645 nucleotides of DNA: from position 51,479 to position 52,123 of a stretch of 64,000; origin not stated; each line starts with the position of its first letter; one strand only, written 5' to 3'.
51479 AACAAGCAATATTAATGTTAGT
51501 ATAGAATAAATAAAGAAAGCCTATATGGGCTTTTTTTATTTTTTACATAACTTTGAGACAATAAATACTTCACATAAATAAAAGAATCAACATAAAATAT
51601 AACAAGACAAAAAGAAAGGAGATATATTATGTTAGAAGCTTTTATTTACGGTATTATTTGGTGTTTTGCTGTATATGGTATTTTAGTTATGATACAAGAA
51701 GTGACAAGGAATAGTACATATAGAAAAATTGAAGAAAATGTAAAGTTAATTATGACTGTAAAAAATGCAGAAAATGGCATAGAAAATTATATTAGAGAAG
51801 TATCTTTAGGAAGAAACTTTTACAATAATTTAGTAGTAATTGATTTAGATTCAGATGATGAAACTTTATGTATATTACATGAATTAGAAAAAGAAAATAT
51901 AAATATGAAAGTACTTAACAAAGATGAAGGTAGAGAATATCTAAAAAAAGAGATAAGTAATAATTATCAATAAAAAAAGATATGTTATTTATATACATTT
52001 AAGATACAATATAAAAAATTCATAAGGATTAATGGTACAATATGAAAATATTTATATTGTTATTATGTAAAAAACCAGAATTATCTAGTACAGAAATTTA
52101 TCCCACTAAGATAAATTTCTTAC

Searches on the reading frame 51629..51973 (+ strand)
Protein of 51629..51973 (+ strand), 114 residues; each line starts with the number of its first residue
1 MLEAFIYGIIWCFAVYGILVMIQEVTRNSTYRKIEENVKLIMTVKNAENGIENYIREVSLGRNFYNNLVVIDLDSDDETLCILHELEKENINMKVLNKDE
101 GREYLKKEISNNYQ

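Call 26: search_protein_families(library=pfam, proteins=[window:51629-51973:+], max_evalue=0.01)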
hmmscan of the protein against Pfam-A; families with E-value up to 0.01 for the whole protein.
window:51629-51973:+ (114 aa): 0 families

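Call 71: search_protein_families(library=pfam, proteins=[window:51629-51973:+], max_evalue=10)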
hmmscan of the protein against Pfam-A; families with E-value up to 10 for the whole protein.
window:51629-51973:+ (114 aa): 3 families
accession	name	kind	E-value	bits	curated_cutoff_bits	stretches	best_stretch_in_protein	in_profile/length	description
PF16407.11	PKD_2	-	0.033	14.9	39.2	1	23-103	70-152/157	PKD-like family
PF00535.33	Glycos_transf_2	-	0.057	13.8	23.3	1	41-102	3-64/168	Glycosyl transferase family 2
PF12189.13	VirE1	-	0.12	12.9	25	1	89-114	8-33/63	Single-strand DNA-binding protein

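Call 72: search_protein_families(library=ncbifam, proteins=[window:51629-51973:+], max_evalue=0.01)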
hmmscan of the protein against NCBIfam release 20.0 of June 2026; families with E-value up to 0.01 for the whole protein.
window:51629-51973:+ (114 aa): 0 families

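Call 84: find_homologous_proteins(query=A3, max_evalue=0.001)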
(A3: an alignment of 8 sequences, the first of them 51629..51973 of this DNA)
Query A3 (8 sequences) (114 aa, profile of the alignment): 437 proteins with E <= 0.001 among 1140 candidates; the best 120 are listed.
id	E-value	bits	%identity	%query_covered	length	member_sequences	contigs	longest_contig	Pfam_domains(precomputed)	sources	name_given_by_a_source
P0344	1.7e-55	204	100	100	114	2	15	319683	-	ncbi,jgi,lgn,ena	-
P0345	1.9e-55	203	95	99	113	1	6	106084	-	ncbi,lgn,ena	-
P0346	2.0e-55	203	95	99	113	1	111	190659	-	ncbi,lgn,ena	-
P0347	3.0e-55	203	94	99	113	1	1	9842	-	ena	-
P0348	3.2e-55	203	94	99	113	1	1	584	-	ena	-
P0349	3.4e-55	203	94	99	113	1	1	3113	-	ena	-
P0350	5.9e-55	202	95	99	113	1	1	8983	-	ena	-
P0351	8.3e-55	201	93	99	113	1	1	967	-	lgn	-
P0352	9.4e-55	201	77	96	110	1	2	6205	-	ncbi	-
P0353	1.4e-54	201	77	96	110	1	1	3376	-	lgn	-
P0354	1.5e-54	200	95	98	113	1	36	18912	-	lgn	-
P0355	1.6e-54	200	88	98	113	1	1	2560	-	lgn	-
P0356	2.0e-54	200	93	99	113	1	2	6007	-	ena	-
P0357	2.5e-54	200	89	98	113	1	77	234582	-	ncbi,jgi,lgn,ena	-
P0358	2.5e-54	200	88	99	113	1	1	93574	-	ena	-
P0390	3.5e-53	196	82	96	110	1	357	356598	-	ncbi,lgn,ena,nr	ncbi:MAG TPA: hypothetical protein IAD08_07415 [Candidatus Scatovivens faecipullorum]|nr:hypothetica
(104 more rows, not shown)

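Call 85: find_encoding_contigs(protein=P0344, flank=5000, max_places=10)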
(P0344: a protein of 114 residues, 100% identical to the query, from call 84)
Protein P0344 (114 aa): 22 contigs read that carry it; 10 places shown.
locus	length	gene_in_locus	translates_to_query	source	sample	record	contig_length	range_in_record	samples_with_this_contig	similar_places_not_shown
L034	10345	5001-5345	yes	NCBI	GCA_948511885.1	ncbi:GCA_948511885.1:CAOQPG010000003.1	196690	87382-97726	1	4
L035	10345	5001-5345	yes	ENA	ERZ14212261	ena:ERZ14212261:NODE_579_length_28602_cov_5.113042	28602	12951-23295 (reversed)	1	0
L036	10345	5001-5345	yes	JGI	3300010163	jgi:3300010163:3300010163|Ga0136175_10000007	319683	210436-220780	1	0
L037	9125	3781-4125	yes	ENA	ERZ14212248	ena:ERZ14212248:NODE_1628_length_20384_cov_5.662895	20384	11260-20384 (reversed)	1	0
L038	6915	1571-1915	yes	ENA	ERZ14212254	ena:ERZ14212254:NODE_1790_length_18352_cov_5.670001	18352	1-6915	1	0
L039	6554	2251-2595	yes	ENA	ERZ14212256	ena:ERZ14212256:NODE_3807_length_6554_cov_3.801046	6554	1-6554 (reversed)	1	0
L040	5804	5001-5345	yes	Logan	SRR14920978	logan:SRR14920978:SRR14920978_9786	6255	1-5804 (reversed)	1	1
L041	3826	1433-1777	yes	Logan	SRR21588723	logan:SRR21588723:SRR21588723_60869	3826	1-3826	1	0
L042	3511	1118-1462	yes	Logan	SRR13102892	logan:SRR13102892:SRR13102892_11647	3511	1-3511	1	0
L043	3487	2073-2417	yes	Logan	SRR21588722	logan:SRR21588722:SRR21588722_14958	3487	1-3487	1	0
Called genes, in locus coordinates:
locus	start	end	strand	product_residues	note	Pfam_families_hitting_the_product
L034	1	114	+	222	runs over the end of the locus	PF00406:ADK, PF13207:AAA_17, PF13238:AAA_18 (weak), PF05191:ADK_lid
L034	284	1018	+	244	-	PF00557:Peptidase_M24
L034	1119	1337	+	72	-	PF01176:eIF-1a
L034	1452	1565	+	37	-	PF00444:Ribosomal_L36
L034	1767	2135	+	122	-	PF00416:Ribosomal_S13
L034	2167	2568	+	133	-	PF00411:Ribosomal_S11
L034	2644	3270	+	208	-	PF00163:Ribosomal_S4, PF01479:S4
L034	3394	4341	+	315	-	PF01193:RNA_pol_L, PF01000:RNA_pol_A_bac, PF03118:RNA_pol_A_CTD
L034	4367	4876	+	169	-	PF01196:Ribosomal_L17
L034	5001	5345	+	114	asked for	-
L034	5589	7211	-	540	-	PF04607:RelA_SpoT (weak)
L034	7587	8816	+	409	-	PF01136:Peptidase_U32, PF16325:Peptidase_U32_C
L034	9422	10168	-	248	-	PF01113:DapB_N, PF05173:DapB_C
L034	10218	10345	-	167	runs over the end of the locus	-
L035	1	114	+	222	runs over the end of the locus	PF00406:ADK, PF13207:AAA_17, PF13238:AAA_18 (weak), PF05191:ADK_lid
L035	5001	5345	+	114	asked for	-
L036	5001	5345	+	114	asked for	-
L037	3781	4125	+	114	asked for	-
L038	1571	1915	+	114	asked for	-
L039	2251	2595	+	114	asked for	-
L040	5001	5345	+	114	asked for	-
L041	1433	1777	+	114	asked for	-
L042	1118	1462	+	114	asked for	-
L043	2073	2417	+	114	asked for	-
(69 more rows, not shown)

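Call 86: find_encoding_contigs(protein=P0390, flank=5000, max_places=10)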
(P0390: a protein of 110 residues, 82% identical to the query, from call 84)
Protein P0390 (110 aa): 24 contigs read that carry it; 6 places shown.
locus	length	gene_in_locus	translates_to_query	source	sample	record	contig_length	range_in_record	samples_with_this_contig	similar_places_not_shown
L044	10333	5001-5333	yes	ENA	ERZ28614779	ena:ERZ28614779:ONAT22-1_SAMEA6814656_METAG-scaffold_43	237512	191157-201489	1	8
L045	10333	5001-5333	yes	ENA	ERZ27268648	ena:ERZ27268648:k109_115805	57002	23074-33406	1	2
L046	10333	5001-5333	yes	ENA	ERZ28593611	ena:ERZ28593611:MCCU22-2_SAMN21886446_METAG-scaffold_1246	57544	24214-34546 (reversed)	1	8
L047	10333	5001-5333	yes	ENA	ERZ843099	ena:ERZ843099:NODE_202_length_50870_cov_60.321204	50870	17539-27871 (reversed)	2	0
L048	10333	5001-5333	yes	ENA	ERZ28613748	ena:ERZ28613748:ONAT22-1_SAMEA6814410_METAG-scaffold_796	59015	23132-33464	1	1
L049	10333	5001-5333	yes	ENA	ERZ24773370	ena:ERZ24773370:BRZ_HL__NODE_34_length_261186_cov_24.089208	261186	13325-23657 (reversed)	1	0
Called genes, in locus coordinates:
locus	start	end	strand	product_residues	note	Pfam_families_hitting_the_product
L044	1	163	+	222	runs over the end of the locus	PF00406:ADK, PF13207:AAA_17, PF13238:AAA_18 (weak), PF05191:ADK_lid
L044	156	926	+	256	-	PF00557:Peptidase_M24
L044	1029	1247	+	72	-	PF01176:eIF-1a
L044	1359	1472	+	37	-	PF00444:Ribosomal_L36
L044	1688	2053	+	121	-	PF00416:Ribosomal_S13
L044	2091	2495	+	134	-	PF00411:Ribosomal_S11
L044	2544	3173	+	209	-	PF00163:Ribosomal_S4, PF01479:S4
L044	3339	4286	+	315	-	PF01193:RNA_pol_L, PF01000:RNA_pol_A_bac, PF03118:RNA_pol_A_CTD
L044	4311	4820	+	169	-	PF01196:Ribosomal_L17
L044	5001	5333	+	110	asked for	-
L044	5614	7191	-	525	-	PF04607:RelA_SpoT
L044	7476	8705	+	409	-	PF01136:Peptidase_U32, PF16325:Peptidase_U32_C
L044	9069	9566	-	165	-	PF05173:DapB_C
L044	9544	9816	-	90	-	PF01113:DapB_N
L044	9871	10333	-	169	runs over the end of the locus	-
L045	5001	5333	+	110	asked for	-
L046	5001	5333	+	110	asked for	-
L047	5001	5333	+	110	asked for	-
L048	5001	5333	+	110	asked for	-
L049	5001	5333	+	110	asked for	-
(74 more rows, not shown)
